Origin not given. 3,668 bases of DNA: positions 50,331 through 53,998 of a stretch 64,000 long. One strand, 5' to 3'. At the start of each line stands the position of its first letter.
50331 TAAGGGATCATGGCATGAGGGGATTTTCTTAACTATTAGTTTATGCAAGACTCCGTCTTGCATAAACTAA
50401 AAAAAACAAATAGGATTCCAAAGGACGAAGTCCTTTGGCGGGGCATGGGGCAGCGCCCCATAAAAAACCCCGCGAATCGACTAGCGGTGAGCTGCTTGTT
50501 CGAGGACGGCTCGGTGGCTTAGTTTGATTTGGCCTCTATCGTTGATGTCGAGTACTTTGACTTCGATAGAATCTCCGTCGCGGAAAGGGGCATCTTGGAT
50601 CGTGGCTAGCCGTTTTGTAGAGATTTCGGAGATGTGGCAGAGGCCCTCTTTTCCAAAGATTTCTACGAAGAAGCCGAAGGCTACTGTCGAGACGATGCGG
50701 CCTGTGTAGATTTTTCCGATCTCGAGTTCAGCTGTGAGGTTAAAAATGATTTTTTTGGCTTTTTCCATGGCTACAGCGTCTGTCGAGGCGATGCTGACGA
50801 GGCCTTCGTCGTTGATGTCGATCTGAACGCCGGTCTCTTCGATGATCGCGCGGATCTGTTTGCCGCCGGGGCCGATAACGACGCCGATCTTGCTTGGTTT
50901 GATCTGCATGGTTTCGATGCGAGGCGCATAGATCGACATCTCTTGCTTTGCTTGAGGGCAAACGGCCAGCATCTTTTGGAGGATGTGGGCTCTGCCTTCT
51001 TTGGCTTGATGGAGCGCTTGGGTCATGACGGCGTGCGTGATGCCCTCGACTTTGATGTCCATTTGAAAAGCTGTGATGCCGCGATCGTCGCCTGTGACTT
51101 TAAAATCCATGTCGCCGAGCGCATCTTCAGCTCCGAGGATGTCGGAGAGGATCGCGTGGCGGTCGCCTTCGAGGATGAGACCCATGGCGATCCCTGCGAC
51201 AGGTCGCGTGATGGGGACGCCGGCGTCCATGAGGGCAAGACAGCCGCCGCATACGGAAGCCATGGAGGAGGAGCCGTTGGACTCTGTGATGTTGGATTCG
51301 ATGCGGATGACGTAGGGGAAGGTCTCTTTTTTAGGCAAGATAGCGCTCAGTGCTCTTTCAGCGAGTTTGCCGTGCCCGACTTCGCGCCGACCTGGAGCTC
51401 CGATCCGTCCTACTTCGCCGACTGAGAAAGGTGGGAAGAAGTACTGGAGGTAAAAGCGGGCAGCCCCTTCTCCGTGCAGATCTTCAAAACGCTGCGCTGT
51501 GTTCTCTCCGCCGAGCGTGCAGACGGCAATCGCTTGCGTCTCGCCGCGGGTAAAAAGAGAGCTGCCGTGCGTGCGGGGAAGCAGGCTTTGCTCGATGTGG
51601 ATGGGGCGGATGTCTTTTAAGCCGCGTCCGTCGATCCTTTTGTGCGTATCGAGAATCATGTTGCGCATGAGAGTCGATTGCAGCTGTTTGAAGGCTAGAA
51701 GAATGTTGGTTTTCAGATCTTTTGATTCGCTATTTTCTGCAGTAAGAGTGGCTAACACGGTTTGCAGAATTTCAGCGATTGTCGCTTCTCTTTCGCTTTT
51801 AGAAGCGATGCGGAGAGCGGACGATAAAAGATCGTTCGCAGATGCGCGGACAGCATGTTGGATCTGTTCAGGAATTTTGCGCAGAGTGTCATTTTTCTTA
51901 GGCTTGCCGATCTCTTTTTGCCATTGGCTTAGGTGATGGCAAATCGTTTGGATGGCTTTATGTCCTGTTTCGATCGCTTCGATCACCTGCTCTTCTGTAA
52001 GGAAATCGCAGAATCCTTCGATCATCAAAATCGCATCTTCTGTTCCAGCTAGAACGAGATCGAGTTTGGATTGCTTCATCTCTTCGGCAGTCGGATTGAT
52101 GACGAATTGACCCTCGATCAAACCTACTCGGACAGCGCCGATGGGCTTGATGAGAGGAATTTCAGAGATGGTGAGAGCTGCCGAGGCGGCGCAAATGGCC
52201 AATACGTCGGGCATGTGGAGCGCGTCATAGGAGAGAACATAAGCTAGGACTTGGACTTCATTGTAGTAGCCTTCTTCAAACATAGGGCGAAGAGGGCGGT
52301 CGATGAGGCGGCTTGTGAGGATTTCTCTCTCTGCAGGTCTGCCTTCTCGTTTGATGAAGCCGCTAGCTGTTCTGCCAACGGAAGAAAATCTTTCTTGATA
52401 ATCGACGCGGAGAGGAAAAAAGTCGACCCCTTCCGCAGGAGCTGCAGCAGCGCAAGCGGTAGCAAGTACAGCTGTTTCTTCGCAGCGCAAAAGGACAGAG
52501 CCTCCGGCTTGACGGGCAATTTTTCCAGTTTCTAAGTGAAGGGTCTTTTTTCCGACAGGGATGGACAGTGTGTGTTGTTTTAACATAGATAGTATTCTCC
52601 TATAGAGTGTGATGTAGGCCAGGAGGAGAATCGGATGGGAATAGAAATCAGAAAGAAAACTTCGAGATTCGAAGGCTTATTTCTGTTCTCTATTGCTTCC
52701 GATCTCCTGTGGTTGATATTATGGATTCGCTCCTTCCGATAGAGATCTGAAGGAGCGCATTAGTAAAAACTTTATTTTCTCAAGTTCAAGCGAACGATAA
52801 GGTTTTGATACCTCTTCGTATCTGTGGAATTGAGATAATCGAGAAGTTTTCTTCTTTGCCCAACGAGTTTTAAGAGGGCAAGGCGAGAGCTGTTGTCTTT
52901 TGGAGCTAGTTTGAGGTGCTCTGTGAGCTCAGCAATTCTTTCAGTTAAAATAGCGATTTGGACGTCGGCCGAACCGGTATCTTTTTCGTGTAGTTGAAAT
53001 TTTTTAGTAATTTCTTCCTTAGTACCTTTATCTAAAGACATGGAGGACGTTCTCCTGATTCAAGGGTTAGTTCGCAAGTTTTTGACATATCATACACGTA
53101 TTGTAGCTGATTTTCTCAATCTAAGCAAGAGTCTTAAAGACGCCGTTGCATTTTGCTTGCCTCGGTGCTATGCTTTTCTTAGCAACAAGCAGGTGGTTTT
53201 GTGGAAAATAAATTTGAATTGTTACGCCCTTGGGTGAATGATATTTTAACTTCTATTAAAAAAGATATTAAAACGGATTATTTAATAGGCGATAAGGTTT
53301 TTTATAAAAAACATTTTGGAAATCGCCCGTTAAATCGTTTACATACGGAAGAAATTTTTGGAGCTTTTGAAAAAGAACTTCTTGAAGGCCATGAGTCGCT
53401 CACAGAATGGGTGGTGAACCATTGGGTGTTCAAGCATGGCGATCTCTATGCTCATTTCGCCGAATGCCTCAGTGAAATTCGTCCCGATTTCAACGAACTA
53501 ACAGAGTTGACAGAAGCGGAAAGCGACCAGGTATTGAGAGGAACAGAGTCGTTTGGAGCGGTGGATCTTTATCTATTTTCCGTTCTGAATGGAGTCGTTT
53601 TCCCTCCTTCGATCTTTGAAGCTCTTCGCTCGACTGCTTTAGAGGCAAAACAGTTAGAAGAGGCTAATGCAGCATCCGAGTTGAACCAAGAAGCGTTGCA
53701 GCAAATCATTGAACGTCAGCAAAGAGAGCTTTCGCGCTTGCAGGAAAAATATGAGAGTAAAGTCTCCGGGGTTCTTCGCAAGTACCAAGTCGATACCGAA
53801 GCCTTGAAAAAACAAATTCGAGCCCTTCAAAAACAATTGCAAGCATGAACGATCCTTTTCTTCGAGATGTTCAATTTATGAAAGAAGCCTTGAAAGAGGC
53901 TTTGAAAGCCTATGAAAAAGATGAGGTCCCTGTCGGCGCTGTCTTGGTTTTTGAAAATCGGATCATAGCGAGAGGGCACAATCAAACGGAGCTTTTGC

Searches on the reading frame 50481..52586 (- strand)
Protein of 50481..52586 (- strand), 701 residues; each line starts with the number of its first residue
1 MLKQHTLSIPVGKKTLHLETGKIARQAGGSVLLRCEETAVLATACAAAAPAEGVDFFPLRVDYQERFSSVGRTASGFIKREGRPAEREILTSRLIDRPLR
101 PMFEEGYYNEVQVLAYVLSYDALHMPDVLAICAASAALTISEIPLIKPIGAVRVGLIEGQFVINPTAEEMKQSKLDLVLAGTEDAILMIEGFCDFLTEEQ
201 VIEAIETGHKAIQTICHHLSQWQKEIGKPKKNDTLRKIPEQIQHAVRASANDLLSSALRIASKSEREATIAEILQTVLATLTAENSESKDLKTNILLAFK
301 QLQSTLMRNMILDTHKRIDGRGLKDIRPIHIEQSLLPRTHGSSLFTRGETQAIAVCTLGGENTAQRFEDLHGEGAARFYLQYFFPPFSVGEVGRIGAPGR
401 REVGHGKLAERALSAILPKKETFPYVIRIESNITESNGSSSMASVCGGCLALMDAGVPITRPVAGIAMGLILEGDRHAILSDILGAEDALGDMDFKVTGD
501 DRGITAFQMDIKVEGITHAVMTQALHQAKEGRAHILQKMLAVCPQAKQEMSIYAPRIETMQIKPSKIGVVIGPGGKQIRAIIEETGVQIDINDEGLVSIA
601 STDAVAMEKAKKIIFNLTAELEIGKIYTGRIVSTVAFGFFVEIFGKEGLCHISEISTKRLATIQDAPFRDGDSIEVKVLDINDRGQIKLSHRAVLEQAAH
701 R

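Call 42: search_protein_families(library=pfam, proteins=[window:50481-52586:-], max_evalue=0.001)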
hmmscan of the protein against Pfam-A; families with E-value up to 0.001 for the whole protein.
window:50481-52586:- (701 aa): 6 families
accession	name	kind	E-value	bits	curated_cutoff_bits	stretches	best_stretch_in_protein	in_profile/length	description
PF01138.27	RNase_PH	-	3.1e-57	193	25.5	2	15-144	4-130/130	3' exoribonuclease family, domain 1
PF03725.20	RNase_PH_C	-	2.8e-26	91.7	20.8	2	148-211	2-67/67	3' exoribonuclease family, domain 2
PF03726.19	PNPase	-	3e-16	60.1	24.6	1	242-321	2-80/81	Polyribonucleotide nucleotidyltransferase, RNA binding domain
PF00575.29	S1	-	7.7e-13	49.1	22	1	621-692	2-74/74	S1 RNA binding domain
PF00013.35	KH_1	-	1.4e-10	41.2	21.5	1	558-614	2-64/66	KH domain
PF11740.13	KfrA_N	-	0.00085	20.5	26.1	1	197-269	20-89/113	Plasmid replication region DNA-binding N-term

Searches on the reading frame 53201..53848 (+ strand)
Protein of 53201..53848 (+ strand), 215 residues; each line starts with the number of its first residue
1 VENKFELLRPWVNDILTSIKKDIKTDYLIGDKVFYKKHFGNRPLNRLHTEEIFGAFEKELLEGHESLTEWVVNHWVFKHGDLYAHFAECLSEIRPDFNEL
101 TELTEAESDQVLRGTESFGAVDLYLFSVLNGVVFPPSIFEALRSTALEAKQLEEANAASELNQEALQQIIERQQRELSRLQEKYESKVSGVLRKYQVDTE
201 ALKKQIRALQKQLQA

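Call 42: search_protein_families(library=pfam, proteins=[window:53201-53848:+], max_evalue=0.001)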
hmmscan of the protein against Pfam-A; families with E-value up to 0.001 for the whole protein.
window:53201-53848:+ (215 aa): 1 family
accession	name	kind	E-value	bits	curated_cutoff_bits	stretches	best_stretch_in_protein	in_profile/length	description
PF13851.11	GAS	-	0.00088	19.1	32.3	0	140-213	85-158/200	Growth-arrest specific micro-tubule binding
